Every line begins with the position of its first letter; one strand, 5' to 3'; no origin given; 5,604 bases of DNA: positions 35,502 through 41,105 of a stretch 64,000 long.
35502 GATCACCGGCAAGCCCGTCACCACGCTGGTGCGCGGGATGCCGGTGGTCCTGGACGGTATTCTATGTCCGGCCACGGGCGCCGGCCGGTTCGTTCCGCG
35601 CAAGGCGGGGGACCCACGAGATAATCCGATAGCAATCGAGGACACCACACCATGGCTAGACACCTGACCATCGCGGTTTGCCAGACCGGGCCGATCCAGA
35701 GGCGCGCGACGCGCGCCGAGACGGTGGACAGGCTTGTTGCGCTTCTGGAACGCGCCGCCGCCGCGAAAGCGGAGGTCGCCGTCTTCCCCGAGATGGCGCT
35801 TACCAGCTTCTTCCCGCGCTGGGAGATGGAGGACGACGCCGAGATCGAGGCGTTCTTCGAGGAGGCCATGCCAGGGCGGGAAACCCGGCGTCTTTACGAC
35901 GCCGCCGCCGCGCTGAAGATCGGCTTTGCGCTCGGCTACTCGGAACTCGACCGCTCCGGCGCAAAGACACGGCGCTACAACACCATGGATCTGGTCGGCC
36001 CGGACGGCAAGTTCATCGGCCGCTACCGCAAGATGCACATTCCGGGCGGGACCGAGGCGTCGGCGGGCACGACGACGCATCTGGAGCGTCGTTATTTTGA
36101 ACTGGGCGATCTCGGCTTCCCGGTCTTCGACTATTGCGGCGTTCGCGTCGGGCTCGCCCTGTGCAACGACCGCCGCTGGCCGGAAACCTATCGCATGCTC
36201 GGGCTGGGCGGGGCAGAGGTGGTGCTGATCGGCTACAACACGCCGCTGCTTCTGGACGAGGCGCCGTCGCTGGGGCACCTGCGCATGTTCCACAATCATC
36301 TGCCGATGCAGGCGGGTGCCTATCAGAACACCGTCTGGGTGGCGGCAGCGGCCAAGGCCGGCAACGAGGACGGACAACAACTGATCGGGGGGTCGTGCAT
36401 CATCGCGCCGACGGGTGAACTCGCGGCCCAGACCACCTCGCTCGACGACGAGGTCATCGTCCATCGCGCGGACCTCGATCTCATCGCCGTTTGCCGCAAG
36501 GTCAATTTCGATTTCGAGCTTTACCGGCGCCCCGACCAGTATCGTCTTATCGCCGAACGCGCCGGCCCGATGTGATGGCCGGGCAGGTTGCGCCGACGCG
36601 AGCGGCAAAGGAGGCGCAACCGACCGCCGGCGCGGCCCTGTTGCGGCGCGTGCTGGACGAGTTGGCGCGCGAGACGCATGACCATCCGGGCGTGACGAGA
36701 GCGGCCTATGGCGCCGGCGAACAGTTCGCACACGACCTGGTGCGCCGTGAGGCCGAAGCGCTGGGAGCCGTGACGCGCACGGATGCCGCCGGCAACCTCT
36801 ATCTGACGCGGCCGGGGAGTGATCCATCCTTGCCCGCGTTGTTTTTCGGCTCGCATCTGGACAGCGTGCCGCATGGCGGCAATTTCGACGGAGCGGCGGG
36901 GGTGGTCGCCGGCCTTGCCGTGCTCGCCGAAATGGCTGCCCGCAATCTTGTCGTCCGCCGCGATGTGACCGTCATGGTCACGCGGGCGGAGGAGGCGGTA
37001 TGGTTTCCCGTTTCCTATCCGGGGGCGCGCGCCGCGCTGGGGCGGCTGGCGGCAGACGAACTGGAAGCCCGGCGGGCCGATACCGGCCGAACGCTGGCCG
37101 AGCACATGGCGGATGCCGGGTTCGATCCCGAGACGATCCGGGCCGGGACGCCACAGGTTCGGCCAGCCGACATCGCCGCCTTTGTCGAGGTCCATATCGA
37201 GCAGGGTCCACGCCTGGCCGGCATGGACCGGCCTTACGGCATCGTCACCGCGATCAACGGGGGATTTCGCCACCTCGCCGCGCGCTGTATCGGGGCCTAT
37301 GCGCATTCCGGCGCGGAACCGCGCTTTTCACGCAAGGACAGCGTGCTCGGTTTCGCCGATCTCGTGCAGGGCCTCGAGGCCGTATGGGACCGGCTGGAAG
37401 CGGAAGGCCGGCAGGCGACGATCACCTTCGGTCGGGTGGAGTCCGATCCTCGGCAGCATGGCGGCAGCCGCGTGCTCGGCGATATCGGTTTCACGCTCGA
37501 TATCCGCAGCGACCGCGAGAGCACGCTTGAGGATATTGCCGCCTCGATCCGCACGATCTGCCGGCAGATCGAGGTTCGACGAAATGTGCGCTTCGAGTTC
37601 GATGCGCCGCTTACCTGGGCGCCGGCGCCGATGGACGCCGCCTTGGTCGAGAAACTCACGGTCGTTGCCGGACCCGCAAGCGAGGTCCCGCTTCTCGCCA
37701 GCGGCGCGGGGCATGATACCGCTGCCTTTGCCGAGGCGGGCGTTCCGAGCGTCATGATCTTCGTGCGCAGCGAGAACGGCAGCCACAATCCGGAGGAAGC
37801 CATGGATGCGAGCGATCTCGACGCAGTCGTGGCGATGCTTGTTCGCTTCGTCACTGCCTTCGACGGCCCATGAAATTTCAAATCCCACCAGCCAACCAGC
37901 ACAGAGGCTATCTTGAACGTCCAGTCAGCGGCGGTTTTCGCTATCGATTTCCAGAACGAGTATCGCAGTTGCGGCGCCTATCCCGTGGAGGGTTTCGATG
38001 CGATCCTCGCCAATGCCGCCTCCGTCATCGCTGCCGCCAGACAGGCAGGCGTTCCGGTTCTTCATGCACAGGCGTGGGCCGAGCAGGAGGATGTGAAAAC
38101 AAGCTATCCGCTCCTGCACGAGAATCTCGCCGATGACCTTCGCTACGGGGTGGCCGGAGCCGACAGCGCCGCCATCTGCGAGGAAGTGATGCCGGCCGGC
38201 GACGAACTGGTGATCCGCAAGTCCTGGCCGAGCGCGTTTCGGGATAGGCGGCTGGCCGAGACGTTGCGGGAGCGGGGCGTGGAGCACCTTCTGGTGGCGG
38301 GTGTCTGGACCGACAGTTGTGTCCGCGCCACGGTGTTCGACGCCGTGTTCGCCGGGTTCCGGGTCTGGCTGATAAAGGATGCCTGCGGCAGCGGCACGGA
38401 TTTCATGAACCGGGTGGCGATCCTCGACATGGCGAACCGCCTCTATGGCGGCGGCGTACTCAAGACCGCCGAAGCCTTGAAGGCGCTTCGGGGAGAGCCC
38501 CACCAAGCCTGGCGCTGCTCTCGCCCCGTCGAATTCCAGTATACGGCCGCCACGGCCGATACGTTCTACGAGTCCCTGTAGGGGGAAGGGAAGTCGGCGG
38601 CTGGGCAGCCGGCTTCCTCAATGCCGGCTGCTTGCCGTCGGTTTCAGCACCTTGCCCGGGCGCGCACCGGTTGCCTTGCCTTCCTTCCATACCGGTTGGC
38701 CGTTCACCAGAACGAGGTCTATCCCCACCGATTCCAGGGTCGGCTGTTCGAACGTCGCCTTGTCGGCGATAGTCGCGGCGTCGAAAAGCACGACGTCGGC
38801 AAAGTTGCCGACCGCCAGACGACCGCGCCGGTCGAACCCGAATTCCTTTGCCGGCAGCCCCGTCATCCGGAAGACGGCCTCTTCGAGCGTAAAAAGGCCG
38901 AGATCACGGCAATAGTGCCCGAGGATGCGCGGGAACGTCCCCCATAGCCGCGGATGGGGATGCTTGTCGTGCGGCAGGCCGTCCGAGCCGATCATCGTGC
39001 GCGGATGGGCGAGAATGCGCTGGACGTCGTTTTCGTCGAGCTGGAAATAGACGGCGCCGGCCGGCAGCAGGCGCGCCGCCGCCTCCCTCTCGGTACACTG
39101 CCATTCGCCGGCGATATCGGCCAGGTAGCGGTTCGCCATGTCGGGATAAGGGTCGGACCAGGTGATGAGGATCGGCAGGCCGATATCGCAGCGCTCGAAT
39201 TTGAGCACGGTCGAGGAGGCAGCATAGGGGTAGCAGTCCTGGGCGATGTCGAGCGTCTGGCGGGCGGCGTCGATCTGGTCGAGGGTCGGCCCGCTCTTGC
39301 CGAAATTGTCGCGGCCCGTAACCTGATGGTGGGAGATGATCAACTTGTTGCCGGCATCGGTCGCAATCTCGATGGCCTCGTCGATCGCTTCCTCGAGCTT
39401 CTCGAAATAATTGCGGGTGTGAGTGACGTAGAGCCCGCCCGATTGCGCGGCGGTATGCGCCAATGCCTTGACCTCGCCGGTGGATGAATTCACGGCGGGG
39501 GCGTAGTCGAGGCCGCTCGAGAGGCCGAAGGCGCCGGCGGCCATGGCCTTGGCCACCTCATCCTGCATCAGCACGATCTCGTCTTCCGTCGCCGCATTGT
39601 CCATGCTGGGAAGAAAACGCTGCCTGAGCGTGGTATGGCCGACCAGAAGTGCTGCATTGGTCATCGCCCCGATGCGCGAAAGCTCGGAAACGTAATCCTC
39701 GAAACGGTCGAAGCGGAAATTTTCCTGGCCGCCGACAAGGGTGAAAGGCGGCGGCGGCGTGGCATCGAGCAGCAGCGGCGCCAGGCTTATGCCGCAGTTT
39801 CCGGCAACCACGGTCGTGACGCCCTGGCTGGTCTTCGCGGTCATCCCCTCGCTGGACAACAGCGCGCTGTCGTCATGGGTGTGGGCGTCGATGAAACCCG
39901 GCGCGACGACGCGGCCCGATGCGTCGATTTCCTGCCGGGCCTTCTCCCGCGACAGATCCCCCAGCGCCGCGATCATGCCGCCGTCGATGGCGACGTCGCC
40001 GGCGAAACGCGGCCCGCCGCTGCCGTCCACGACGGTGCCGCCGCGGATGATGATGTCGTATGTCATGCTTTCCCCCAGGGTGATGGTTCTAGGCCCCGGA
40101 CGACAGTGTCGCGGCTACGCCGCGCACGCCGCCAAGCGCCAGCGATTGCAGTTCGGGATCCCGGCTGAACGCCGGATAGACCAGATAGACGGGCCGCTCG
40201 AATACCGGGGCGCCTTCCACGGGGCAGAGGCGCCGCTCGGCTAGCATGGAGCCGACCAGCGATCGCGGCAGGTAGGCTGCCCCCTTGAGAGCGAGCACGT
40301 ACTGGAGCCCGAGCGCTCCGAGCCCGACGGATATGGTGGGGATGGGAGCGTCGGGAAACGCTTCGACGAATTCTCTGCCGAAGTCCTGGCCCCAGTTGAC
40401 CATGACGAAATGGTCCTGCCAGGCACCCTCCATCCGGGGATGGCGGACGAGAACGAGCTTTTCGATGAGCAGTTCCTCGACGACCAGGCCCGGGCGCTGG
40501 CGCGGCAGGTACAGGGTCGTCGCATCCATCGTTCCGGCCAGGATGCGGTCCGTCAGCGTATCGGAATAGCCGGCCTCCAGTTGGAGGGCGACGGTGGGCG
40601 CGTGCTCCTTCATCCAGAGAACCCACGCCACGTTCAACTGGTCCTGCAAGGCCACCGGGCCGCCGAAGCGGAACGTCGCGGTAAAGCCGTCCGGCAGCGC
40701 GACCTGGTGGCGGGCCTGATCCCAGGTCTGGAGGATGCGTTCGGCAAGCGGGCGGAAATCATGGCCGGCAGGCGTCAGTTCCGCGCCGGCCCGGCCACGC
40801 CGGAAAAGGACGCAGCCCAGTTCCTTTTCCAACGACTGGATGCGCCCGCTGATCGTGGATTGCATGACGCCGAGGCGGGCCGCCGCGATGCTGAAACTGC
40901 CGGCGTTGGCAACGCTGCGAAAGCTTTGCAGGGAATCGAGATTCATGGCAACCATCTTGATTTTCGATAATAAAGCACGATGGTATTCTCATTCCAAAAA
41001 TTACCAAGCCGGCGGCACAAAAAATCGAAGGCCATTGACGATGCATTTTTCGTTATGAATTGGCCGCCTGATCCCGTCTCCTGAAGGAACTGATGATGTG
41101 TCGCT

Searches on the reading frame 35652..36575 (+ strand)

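Call 98: search_protein_families(library=pfam, proteins=[window:35652-36575:+], max_evalue=0.000001)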
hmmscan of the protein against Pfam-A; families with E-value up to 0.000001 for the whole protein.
window:35652-36575:+ (307 aa): 1 family
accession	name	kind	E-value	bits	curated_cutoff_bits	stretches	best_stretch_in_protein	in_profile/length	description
PF00795.27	CN_hydrolase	-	9e-49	166.5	23.2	1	6-282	1-255/256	Carbon-nitrogen hydrolase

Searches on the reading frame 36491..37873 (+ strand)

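Call 98: search_protein_families(library=pfam, proteins=[window:36491-37873:+], max_evalue=0.000001)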
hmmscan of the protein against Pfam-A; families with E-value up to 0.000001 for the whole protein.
window:36491-37873:+ (460 aa): 2 families
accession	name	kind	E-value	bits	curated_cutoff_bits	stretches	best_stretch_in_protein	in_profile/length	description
PF01546.33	Peptidase_M20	-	6.3e-21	75.7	24.6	1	119-455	2-205/206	Peptidase family M20/M25/M40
PF04389.22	Peptidase_M28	-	1.4e-09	38.4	21.3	1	102-169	1-68/193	Peptidase family M28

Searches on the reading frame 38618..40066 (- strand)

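Call 98: search_protein_families(library=pfam, proteins=[window:38618-40066:-], max_evalue=0.000001)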
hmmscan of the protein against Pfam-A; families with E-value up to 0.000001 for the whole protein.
window:38618-40066:- (482 aa): 2 families
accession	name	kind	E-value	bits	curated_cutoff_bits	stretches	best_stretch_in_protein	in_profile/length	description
PF07969.17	Amidohydro_3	-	5.7e-36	125.4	29.7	2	45-239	1-200/472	Amidohydrolase family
PF01979.26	Amidohydro_1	-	3.8e-09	36.7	25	1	53-458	1-344/345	Amidohydrolase family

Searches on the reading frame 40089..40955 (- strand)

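Call 98: search_protein_families(library=pfam, proteins=[window:40089-40955:-], max_evalue=0.000001)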
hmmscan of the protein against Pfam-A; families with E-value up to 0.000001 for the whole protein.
window:40089-40955:- (288 aa): 2 families
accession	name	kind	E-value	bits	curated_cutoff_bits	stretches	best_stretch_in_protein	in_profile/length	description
PF00126.33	HTH_1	-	6.5e-19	68.1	26.6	1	6-65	1-60/60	Bacterial regulatory helix-turn-helix protein, lysR family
PF03466.25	LysR_substrate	-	8.7e-17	61.6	28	1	91-270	4-198/209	LysR substrate binding domain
